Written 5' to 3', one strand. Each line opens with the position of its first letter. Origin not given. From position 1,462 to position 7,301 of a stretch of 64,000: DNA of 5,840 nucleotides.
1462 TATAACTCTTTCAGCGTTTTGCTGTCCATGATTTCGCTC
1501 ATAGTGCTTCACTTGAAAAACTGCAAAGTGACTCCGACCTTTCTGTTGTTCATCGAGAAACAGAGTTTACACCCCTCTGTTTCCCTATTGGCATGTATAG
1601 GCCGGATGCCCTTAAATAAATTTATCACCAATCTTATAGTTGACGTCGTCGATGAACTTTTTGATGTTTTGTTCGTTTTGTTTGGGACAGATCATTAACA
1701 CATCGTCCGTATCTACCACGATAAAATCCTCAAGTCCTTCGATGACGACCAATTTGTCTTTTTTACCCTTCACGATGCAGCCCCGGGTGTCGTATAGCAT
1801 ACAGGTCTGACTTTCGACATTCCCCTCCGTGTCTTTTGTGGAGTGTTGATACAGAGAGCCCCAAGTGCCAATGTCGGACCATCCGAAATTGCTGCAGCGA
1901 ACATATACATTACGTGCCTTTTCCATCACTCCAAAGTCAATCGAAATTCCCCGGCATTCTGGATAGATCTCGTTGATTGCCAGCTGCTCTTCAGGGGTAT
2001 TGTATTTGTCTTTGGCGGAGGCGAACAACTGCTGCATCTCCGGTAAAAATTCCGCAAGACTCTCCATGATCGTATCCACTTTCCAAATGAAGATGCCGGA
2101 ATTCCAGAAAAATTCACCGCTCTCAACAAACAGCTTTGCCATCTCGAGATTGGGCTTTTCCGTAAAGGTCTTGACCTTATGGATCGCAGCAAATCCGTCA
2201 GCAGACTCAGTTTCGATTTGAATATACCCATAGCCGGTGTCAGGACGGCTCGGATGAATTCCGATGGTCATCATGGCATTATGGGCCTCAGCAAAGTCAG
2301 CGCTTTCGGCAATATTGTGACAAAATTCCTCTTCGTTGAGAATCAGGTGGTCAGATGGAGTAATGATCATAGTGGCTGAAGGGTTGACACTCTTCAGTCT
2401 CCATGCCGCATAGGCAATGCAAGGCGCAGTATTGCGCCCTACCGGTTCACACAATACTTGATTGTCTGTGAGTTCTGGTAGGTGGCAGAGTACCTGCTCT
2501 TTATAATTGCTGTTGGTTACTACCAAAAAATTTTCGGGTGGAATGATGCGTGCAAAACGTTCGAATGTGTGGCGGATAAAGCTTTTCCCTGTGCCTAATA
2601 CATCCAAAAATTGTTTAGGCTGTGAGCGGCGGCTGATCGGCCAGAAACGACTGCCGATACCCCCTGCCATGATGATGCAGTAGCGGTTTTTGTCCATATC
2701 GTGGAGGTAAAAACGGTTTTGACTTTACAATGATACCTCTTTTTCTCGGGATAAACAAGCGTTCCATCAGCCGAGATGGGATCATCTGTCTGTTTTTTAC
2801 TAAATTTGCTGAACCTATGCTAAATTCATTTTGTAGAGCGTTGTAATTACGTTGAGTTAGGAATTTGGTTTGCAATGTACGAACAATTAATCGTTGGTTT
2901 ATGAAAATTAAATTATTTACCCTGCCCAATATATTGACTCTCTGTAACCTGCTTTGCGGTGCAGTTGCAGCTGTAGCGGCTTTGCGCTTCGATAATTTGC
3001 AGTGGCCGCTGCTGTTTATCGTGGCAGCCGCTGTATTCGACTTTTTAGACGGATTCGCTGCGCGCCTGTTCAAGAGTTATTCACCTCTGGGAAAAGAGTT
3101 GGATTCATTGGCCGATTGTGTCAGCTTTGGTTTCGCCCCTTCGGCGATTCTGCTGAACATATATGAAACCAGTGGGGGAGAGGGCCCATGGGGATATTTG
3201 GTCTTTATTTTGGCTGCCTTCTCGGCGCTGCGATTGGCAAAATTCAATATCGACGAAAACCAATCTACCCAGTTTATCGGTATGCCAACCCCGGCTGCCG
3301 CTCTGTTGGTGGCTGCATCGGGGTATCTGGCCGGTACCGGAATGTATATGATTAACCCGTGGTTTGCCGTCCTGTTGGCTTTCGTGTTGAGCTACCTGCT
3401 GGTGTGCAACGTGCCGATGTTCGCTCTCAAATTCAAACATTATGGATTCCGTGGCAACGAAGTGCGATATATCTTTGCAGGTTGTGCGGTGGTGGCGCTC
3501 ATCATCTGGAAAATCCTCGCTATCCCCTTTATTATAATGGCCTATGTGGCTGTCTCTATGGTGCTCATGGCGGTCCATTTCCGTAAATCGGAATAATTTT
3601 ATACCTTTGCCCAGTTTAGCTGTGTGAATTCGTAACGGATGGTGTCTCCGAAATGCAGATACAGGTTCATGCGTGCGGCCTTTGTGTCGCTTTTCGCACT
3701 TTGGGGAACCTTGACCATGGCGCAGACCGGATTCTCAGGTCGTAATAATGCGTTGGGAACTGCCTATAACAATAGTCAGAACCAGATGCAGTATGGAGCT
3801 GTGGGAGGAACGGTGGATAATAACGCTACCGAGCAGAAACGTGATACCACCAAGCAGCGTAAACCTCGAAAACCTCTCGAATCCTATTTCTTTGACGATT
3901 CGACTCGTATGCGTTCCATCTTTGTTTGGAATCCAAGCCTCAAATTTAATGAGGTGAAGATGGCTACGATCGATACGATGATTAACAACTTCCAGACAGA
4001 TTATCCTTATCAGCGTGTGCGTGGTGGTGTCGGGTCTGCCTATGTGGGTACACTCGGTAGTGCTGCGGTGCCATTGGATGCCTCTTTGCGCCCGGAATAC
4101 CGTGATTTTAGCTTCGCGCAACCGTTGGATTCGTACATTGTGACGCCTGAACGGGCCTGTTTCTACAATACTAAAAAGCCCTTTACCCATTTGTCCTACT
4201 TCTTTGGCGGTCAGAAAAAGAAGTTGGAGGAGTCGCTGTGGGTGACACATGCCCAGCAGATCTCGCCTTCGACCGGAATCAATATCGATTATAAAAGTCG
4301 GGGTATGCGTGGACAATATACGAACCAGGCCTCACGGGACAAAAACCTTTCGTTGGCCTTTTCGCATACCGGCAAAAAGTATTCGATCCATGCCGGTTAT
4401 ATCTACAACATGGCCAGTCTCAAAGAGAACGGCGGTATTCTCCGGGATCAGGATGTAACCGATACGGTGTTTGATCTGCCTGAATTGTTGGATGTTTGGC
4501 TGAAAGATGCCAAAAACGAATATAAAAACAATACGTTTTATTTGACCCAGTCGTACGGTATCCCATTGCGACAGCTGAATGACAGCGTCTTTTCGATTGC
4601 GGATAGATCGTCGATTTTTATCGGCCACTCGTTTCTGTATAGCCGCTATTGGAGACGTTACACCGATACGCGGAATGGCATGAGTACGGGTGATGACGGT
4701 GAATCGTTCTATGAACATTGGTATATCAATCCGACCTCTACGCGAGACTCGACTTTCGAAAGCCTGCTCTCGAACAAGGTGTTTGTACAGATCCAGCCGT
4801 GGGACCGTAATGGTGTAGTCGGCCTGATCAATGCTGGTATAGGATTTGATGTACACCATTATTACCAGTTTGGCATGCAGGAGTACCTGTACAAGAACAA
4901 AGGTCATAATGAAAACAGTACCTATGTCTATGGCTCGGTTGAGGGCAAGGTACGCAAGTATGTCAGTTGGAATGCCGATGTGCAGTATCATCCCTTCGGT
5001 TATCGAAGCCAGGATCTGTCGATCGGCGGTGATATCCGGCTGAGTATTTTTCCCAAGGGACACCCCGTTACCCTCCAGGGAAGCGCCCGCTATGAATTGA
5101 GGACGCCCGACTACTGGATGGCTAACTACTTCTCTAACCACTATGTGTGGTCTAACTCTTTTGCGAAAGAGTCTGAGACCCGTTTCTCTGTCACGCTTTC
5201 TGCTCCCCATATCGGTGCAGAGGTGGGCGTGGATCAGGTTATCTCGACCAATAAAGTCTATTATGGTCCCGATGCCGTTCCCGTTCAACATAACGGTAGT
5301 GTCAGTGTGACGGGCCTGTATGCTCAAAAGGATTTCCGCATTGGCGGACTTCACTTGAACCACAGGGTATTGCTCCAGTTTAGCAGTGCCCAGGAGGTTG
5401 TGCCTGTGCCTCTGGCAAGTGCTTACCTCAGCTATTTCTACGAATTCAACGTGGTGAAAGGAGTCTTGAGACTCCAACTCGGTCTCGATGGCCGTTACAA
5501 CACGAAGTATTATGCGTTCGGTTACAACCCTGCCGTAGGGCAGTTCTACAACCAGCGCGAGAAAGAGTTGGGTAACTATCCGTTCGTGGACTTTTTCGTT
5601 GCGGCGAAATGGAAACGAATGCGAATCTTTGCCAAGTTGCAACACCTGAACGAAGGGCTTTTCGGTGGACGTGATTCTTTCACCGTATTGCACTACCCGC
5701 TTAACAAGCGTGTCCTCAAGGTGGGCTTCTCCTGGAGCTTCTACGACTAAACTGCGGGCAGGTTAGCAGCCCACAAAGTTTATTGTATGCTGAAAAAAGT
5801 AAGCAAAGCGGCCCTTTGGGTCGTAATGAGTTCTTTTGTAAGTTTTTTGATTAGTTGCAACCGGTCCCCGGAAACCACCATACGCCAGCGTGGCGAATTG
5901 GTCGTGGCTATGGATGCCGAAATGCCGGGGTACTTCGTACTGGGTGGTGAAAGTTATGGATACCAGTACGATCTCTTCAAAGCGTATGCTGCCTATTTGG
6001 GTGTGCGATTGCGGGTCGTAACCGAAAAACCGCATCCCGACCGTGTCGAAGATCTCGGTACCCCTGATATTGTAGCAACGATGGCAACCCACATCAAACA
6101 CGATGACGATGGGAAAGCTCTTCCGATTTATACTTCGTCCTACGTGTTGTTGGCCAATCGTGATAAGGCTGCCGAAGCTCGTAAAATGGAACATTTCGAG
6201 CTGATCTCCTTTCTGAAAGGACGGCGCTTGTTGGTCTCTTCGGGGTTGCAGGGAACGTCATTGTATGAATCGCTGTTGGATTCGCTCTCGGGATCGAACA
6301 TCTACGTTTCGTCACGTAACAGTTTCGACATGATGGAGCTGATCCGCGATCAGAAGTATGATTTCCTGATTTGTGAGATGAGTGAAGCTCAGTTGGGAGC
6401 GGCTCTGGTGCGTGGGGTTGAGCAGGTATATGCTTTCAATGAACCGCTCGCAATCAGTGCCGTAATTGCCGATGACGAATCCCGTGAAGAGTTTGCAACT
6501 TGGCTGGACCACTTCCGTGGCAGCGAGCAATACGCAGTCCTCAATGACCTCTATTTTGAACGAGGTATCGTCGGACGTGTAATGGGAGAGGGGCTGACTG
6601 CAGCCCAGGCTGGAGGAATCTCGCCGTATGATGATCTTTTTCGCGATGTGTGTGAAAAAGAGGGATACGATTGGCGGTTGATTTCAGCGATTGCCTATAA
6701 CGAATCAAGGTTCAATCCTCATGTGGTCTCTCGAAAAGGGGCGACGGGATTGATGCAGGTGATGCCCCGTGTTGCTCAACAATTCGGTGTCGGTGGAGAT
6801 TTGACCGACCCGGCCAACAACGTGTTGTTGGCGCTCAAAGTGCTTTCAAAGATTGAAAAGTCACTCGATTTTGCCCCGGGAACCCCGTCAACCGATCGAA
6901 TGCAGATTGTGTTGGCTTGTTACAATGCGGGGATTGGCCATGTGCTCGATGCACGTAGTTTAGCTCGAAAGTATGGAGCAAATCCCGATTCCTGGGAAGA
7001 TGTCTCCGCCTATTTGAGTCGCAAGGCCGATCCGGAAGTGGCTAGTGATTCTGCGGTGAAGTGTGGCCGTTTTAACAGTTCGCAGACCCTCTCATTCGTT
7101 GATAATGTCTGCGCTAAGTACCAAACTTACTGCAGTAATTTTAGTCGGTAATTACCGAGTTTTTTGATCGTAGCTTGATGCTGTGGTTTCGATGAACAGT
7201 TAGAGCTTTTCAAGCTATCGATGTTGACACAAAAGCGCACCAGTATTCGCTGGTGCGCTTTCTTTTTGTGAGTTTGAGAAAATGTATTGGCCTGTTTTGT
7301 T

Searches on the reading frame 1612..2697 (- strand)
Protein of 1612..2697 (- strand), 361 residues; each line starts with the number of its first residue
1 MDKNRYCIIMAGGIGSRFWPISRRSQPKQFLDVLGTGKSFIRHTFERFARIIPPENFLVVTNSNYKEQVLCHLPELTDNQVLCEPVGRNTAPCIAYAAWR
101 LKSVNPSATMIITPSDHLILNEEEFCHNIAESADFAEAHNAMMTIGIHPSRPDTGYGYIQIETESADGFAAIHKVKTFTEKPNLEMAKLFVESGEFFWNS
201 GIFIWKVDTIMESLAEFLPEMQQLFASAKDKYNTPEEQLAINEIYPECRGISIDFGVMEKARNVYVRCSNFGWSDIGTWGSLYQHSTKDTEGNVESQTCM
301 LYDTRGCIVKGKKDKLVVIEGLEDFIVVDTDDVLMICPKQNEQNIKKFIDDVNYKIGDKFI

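Call 31: search_protein_families(library=pfam, proteins=[window:1612-2697:-], max_evalue=0.0001)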
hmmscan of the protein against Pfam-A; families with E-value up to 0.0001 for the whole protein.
window:1612-2697:- (361 aa): 3 families
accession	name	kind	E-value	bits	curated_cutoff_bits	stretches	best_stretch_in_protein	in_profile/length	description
PF00483.29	NTP_transferase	-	3.5e-40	138.5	21.2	1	8-291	3-244/245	Nucleotidyl transferase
PF22640.1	ManC_GMP_beta-helix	-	6.1e-12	45.7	27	1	303-350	7-53/55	MannoseP isomerase/GMP-like beta-helix domain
PF12804.13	NTP_transf_3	-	6.4e-06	26.9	27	1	7-123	1-102/160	MobA-like NTP transferase domain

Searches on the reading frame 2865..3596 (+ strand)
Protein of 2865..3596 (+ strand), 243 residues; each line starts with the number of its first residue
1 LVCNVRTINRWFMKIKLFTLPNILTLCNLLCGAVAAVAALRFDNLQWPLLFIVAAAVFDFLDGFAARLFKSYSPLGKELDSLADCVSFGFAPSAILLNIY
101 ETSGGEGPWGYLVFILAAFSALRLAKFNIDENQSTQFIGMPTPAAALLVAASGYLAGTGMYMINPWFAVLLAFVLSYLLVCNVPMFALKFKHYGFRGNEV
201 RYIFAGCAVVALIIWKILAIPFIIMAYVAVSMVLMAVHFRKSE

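Call 31: search_protein_families(library=pfam, proteins=[window:2865-3596:+], max_evalue=0.0001)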
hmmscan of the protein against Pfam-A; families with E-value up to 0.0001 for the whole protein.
window:2865-3596:+ (243 aa): 1 family
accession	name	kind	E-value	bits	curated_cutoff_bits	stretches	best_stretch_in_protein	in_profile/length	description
PF01066.26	CDP-OH_P_transf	-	2.2e-23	83.8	22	1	18-173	1-151/152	CDP-alcohol phosphatidyltransferase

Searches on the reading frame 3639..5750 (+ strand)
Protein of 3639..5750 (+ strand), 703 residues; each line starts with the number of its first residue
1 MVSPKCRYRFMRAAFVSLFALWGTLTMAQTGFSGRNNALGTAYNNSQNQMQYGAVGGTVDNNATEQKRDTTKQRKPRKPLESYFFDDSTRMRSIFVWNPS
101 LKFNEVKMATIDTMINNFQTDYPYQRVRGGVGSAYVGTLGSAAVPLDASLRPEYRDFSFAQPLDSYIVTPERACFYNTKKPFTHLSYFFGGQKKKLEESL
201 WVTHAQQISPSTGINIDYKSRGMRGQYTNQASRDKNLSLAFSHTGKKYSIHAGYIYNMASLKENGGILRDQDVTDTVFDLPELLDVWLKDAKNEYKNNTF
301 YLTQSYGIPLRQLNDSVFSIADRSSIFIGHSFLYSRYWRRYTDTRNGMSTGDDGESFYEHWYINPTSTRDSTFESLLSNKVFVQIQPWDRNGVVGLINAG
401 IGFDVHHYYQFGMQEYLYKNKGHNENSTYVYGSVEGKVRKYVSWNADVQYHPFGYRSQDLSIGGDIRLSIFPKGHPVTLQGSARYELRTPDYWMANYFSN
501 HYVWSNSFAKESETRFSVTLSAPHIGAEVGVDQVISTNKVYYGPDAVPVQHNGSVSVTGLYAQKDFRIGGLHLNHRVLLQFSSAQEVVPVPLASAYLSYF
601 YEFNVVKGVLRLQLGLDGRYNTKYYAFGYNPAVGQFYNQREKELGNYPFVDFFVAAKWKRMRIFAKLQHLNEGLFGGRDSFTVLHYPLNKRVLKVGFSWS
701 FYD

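Call 31: search_protein_families(library=pfam, proteins=[window:3639-5750:+], max_evalue=0.0001)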
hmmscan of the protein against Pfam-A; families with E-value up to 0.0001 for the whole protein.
window:3639-5750:+ (703 aa): 1 family
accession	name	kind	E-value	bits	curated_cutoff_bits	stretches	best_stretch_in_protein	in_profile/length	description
PF14121.12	Porin_10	-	2.8e-141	472.7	27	1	94-703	2-597/597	Putative porin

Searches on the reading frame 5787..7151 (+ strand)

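Call 31: search_protein_families(library=pfam, proteins=[window:5787-7151:+], max_evalue=0.0001)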
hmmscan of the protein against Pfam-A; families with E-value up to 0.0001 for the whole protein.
window:5787-7151:+ (454 aa): 1 family
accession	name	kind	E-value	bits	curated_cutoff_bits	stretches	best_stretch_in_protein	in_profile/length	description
PF01464.25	SLT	-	1.7e-20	73.1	21.3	1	286-396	4-111/117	Transglycosylase SLT domain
